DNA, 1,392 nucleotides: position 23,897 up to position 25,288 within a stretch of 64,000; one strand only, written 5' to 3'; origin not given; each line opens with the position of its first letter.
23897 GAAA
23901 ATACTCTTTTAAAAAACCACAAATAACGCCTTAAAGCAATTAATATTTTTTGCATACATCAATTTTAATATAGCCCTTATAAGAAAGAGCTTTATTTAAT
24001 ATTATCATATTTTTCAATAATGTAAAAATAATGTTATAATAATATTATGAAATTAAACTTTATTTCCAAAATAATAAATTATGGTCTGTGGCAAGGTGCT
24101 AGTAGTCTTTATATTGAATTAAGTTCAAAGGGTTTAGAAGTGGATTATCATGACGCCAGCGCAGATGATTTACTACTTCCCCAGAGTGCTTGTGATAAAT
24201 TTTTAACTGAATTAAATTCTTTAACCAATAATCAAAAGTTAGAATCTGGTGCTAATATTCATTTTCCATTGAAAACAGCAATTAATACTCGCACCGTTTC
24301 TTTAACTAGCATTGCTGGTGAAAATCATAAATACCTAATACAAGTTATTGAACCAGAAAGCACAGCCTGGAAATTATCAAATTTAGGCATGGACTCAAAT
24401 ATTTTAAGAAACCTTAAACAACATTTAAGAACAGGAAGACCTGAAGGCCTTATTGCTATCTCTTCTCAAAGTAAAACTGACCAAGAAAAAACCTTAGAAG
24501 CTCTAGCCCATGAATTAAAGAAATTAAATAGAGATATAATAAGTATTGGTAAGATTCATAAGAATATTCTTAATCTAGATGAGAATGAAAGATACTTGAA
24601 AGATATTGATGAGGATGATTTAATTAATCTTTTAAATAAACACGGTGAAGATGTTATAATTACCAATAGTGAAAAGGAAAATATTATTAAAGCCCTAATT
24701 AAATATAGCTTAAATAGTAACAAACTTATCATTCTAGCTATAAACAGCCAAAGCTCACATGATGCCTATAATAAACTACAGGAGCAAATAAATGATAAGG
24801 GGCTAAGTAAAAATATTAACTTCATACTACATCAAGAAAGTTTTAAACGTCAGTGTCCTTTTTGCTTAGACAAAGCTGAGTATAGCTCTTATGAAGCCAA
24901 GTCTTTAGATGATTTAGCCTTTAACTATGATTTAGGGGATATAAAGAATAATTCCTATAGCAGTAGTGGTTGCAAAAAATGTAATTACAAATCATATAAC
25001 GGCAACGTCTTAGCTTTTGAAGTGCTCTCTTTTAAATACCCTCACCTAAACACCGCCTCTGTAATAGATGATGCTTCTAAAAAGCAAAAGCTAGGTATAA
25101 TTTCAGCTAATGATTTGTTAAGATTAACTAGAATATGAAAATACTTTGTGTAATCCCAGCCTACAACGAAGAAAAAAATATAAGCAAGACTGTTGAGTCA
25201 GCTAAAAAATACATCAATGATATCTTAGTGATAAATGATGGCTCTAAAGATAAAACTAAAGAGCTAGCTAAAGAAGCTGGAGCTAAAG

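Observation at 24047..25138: Catalytically degenerate GspE/PilB-like protein (pseudo-ATPase) heading a glycosyltransferase operon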

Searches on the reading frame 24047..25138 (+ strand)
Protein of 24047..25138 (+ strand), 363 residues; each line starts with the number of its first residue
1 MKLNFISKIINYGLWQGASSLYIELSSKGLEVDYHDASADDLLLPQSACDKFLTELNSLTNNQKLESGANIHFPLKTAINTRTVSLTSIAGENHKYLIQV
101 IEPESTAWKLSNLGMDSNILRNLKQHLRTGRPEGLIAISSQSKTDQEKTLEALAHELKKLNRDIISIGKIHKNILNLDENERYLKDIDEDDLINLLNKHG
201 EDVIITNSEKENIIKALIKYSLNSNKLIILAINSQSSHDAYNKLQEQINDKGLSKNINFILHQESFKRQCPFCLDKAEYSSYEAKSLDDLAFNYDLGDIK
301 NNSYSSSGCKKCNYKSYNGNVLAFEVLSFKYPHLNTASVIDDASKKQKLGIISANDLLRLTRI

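Call 3: search_protein_families(library=pfam, proteins=[window:24047-25138:+], max_evalue=1)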
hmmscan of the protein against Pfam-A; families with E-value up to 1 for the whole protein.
window:24047-25138:+ (363 aa): 3 families
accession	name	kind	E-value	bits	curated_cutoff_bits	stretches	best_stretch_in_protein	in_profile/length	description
PF00437.27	T2SSE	-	2.9e-09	36.5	24.9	1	5-330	11-323/370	Type II/IV secretion system protein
PF14116.11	YyzF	-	0.095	13.2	27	1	246-280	12-46/48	YyzF-like protein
PF13684.11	FakA-like_C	-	0.098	12.5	23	1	143-251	95-193/216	Fatty acid kinase subunit A-like, C-terminal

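Call 4: search_protein_families(library=ncbifam, proteins=[window:24047-25138:+], max_evalue=10)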
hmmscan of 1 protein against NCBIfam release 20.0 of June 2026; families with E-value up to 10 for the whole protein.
window:24047-25138:+ (363 aa): 7 families
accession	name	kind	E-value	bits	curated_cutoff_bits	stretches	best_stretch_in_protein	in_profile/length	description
NF007755.0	PRK10436.1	equivalog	6.6e-10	38.2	617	1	47-335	138-413/465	type II secretion system protein GspE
TIGR02538.1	type_IV_pilB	equivalog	2.4e-08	33.1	675.65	2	253-330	439-512/564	type IV-A pilus assembly ATPase PilB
NF053534.1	T4PilAsmATPsTfpB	equivalog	6.9e-07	28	850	1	75-331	282-533/584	type IV pilus assembly ATPase TfpB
TIGR02533.1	type_II_gspE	equivalog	8.1e-07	28.1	630.25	1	80-330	194-436/486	type II secretion system ATPase GspE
NF011238.0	PRK14644.2-1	equivalog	0.00025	21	166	1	142-258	21-128/141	hypothetical protein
TIGR04129.1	CxxH_BA5709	equivalog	0.041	14.1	35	1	246-279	14-47/49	CxxH/CxxC protein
TIGR02765.1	crypto_DASH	subfamily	0.11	11.4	317.05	1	191-255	65-128/431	DASH family cryptochrome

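Call 5: search_solved_structures(query=window:24047-25135:+, max_evalue=10, show_alignments=3)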
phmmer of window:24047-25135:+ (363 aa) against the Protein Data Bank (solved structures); distinct sequences matched with E-value up to 10: 8.
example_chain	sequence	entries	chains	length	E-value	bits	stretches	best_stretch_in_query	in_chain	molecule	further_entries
1p9r_A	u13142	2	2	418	2.7e-09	40.2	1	5-327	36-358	General secretion pathway protein E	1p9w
4kss_A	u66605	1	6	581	3.1e-09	40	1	5-327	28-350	Type II secretion system protein E, hemolysin-coregulated protein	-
4ksr_A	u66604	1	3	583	3.1e-09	40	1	5-327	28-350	Type II secretion system protein E, Hemolysin-coregulated protein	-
4pht_A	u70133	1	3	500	7.8e-08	35.4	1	5-327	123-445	General secretory pathway protein E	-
3jc8_Ba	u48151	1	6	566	1.1e-06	31.6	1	95-330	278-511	Type IV-A pilus assembly ATPase PilB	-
5tsg_B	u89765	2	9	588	0.00067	22.5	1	85-329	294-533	Type IV pilus biogenesis ATPase PilB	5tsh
6olj_C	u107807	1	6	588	0.0033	20.2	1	85-329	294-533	Type IV pilus biogenesis ATPase PilB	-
5zfr_A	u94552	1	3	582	0.26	14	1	88-329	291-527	Type IV pilus biogenesis ATPase PilB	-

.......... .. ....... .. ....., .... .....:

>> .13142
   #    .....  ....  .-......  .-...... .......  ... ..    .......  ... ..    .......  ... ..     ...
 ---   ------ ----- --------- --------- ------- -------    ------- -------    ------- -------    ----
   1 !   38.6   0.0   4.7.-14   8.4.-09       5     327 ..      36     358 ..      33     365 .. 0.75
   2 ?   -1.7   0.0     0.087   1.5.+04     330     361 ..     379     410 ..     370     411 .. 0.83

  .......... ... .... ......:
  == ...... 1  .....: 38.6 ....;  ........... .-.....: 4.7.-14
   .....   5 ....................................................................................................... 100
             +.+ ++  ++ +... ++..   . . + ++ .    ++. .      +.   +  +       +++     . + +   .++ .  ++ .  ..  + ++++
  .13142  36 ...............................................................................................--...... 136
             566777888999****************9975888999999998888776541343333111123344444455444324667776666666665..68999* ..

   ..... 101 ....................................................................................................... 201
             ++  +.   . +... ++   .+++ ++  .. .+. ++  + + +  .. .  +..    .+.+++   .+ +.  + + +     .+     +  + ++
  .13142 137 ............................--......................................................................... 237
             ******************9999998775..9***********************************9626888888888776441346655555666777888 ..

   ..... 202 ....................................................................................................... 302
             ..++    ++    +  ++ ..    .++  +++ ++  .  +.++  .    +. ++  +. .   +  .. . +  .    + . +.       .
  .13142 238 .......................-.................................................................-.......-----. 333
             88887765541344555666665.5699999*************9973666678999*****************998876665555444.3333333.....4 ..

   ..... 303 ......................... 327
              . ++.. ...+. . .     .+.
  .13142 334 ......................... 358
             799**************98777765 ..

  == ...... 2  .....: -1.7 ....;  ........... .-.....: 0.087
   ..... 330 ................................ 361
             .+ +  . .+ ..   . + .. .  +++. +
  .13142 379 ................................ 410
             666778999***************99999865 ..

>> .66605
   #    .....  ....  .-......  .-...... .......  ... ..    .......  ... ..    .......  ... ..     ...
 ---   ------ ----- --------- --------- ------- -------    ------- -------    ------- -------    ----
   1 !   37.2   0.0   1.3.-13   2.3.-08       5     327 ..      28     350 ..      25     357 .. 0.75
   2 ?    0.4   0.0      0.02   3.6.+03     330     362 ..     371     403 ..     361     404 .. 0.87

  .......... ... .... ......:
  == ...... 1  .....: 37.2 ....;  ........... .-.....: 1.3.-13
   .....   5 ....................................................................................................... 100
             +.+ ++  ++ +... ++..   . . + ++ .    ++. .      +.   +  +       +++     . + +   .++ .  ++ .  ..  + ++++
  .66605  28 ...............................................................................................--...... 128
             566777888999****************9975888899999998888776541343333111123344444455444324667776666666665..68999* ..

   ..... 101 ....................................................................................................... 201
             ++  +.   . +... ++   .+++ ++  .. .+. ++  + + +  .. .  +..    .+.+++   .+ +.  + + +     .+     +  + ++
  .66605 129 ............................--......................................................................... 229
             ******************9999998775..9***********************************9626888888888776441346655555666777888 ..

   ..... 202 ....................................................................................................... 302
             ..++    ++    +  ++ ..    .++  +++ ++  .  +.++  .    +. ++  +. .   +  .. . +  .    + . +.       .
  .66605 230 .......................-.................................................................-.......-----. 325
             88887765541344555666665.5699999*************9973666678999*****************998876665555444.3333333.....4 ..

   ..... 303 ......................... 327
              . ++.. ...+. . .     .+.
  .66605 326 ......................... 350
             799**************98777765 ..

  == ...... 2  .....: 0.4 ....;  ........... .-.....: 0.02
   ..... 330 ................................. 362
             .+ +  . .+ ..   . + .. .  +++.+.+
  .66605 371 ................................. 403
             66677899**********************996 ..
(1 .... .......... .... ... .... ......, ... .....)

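Call 7: find_homologous_proteins(query=window:24047-25135:+, max_evalue=0.001)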
Query window:24047-25135:+ (363 aa): 13 proteins with E <= 0.001 among 4871 candidates.
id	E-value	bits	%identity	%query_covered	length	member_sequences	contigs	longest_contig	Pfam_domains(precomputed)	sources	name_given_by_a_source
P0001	4.7e-231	784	100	100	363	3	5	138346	PF00437.27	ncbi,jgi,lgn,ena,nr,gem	ncbi:MAG TPA: hypothetical protein VJ926_03760 [Patescibacteria group bacterium]|nr:hypothetical pro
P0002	1.0e-194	665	84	100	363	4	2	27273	PF00437.27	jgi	jgi:type II secretory ATPase GspE/PulE/Tfp pilus assembly ATPase PilB-like protein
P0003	1.1e-193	661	84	100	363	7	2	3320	PF00437.27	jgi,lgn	jgi:type II secretory ATPase GspE/PulE/Tfp pilus assembly ATPase PilB-like protein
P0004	5.5e-188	642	81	100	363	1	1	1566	PF00437.27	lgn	-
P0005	1.3e-182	625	80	100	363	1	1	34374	PF00437.27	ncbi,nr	ncbi:hypothetical protein K9M50_00460 [Patescibacteria group bacterium]|nr:hypothetical protein [Pat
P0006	5.4e-176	603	76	100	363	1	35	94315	PF00437.27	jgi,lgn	jgi:hypothetical protein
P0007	4.7e-175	600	76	100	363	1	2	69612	PF00437.27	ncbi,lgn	ncbi:MAG: hypothetical protein ACLFNO_01365 [Parcubacteria group bacterium]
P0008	1.1e-171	589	74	100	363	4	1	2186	PF00437.27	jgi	jgi:type II secretory ATPase GspE/PulE/Tfp pilus assembly ATPase PilB-like protein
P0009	5.8e-171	587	74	100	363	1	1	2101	PF00437.27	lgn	-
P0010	2.1e-168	578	73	100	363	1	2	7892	PF00437.27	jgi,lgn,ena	-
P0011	2.1e-150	519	68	100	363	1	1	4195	-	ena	-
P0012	6.9e-117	409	55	100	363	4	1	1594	PF00437.27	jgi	-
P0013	7.8e-95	336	78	56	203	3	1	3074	-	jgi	-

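Call 10: find_encoding_contigs(protein=P0012, flank=8000, max_places=4)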
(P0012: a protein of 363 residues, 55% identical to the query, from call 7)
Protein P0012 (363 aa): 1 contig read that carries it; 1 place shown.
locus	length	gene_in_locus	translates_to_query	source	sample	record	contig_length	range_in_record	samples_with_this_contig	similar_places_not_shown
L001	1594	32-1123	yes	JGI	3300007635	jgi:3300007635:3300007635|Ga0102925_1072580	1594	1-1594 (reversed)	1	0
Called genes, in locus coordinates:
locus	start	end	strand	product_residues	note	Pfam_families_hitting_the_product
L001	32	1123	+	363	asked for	PF00437:T2SSE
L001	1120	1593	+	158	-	?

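Call 11: find_encoding_contigs(protein=P0006, flank=8000, max_places=3)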
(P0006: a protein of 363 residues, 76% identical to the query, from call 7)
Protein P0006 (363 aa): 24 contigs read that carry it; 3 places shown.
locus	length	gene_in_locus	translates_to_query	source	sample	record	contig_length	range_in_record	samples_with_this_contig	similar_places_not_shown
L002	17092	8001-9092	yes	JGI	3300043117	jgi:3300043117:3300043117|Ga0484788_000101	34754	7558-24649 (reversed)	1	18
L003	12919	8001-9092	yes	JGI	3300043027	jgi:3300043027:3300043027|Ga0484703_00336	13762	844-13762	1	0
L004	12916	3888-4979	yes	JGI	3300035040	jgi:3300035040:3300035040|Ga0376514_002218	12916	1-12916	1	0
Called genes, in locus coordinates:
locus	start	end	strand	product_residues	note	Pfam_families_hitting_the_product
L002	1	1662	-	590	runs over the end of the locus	PF01411:tRNA-synt_2c, PF07973:tRNA_SAD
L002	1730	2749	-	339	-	PF01565:FAD_binding_4, PF02873:MurB_C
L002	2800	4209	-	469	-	PF01225:Mur_ligase, PF08245:Mur_ligase_M, PF02875:Mur_ligase_C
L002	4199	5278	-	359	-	PF03033:Glyco_transf_28, PF00534:Glycos_transf_1 (faint), PF04101:Glyco_tran_28_C, PF13528:Glyco_trans_1_3 (faint)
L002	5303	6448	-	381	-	PF01098:FTSW_RODA_SPOVE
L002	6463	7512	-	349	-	PF10555:MraY_sig1 (faint), PF00953:Glycos_transf_4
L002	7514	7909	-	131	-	-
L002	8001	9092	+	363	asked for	PF00437:T2SSE (weak)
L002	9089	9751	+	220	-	PF00535:Glycos_transf_2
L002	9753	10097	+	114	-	PF10066:DUF2304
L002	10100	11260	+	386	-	PF20706:GT4-conflict (weak), PF00534:Glycos_transf_1, PF13692:Glyco_trans_1_4, PF13524:Glyco_trans_1_2 (weak)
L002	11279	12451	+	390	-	PF13439:Glyco_transf_4, PF00534:Glycos_transf_1, PF13692:Glyco_trans_1_4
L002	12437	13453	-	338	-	PF01073:3Beta_HSD, PF01370:Epimerase, PF02719:Polysacc_synt_2 (faint), PF16363:GDP_Man_Dehyd, PF07993:NAD_binding_4 (weak)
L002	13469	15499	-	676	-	PF00082:Peptidase_S8, PF01839:FG-GAP (faint), PF13517:FG-GAP_3 (weak)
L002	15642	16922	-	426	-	PF13439:Glyco_transf_4, PF20706:GT4-conflict (weak), PF00534:Glycos_transf_1, PF13692:Glyco_trans_1_4, PF13524:Glyco_trans_1_2 (weak)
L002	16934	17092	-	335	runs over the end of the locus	PF06723:MreB_Mbl, PF00022:Actin (weak), PF00012:HSP70, PF14450:FtsA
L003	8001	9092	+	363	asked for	PF00437:T2SSE (weak)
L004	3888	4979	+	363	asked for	PF00437:T2SSE (weak)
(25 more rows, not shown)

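Call 17: predict_structure(alignment_id=A1)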
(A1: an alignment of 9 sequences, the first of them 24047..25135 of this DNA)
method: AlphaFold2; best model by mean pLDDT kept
length: 363 residues; sequences in the alignment: 9
mean_pLDDT: 64.1   pTM: 0.53
mean pLDDT of the five models: 64.1, 61.6, 56.5, 55.9, 55.8
residues with pLDDT >= 90: 9; 70-90: 179; 50-70: 61; < 50: 114
segments of 3 or more residues with pLDDT < 50: 36-39, 103-112, 265-325, 330-360
pLDDT, mean of each block of 10 residues (from residue 1): 68 59 77 59 73 86 77 67 76 71 50 50 74 83 78 82 86 76 74 85 86 87 88 76 79 73 47 33 29 31 28 32 45 45 42 44 40
secondary structure, 60 per line:
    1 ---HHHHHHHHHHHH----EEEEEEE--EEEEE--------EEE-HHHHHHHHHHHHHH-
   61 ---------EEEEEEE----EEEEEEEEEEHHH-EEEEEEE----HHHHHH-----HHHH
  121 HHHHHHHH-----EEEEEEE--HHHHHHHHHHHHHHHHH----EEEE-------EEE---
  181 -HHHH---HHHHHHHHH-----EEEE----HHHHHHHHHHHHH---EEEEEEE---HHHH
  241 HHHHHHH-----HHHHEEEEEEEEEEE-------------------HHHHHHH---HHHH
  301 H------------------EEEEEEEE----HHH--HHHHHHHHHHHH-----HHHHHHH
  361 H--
elements in order: H4-15 E20-26 E29-33 E42-44 H46-59 E70-76 E81-90 E95-101 H106-111 H117-128 E134-140 H143-159 E164-167 E175-177 H182-185 H189-197 E203-206 H211-223 E227-233 H237-247 H253-256 E257-267 H287-293 H297-301 E320-327 H337-348 H354-361

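Call 19: search_protein_representatives(alignment_id=A1)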
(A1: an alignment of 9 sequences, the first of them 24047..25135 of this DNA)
Query: 9 sequences, 363 profile positions. Proteins with E-value up to 0.001 (for the whole library): 2131; up to 1e-10: 118; up to 1e-30: 3. The best 150 are listed.
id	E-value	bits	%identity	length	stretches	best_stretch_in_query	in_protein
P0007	8.1e-202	686.7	-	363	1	1-363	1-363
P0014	8.3e-89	314.9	-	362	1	1-360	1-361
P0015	2.8e-68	247.4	-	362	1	1-359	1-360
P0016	5.0e-26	108.3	-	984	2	97-330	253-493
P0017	1.4e-23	100.3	-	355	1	4-358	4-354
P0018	2.5e-23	99.4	-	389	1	4-328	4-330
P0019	3.6e-21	92.4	-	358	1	5-360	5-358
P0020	1.2e-20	90.7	-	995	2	76-327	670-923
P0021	2.8e-19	86.1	-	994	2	42-342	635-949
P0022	4.7e-19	85.4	-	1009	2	91-332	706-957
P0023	2.3e-18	83.2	-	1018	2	91-330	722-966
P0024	2.3e-18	83.1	-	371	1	12-357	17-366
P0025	5.5e-18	81.9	-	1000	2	53-327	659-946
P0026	3.3e-17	79.3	-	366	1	1-361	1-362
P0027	3.9e-17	79.1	-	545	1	6-330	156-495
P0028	4.9e-17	78.8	-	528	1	7-348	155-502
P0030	6.4e-17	78.4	-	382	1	4-358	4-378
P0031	8.6e-17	77.9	-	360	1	4-359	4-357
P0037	1.2e-14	70.9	-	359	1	90-357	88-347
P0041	4.0e-14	69.2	-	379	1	94-332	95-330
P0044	6.8e-14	68.4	-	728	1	12-335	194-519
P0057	6.7e-13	65.2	-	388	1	5-342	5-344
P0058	7.1e-13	65.1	-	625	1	17-331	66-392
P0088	9.8e-12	61.3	-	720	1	7-328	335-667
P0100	2.1e-11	60.2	-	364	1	86-359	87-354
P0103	2.5e-11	60.0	-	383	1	5-332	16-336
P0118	4.8e-11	59.0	-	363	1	6-361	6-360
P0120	5.4e-11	58.9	-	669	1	9-327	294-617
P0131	1.2e-10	57.7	-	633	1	48-329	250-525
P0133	1.3e-10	57.6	-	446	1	130-330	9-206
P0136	1.7e-10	57.3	-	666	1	3-328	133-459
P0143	2.0e-10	57.0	-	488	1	93-331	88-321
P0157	3.3e-10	56.3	-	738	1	9-330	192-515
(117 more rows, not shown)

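Call 24: find_encoding_contigs(protein=P0014, flank=8000, max_places=3)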
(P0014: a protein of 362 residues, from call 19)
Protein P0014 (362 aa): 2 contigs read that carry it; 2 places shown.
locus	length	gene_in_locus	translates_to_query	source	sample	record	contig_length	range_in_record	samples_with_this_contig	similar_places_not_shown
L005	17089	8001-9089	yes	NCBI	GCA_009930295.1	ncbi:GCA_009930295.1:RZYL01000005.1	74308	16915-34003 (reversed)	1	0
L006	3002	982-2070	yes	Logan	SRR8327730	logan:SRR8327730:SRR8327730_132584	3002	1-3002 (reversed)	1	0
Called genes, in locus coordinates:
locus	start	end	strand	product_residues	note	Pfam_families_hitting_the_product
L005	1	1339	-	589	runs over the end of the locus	PF01411:tRNA-synt_2c, PF07973:tRNA_SAD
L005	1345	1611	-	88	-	PF00085:Thioredoxin, PF13098:Thioredoxin_2, PF14595:Thioredoxin_9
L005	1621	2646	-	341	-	PF01565:FAD_binding_4, PF02873:MurB_C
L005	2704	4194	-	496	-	PF01225:Mur_ligase, PF08245:Mur_ligase_M, PF02875:Mur_ligase_C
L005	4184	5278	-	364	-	PF03033:Glyco_transf_28, PF04101:Glyco_tran_28_C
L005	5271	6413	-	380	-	PF01098:FTSW_RODA_SPOVE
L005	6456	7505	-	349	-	PF10555:MraY_sig1 (weak), PF00953:Glycos_transf_4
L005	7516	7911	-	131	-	-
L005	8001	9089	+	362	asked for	PF00437:T2SSE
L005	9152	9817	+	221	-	PF00535:Glycos_transf_2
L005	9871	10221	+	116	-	PF10066:DUF2304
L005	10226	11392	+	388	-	PF20706:GT4-conflict (weak), PF00534:Glycos_transf_1, PF13692:Glyco_trans_1_4, PF13524:Glyco_trans_1_2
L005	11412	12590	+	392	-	PF13439:Glyco_transf_4 (weak), PF00534:Glycos_transf_1, PF13692:Glyco_trans_1_4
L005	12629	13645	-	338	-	PF01073:3Beta_HSD, PF01370:Epimerase, PF16363:GDP_Man_Dehyd, PF07993:NAD_binding_4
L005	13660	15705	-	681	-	PF00082:Peptidase_S8, PF13517:FG-GAP_3 (faint), PF01839:FG-GAP (weak)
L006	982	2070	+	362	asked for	PF00437:T2SSE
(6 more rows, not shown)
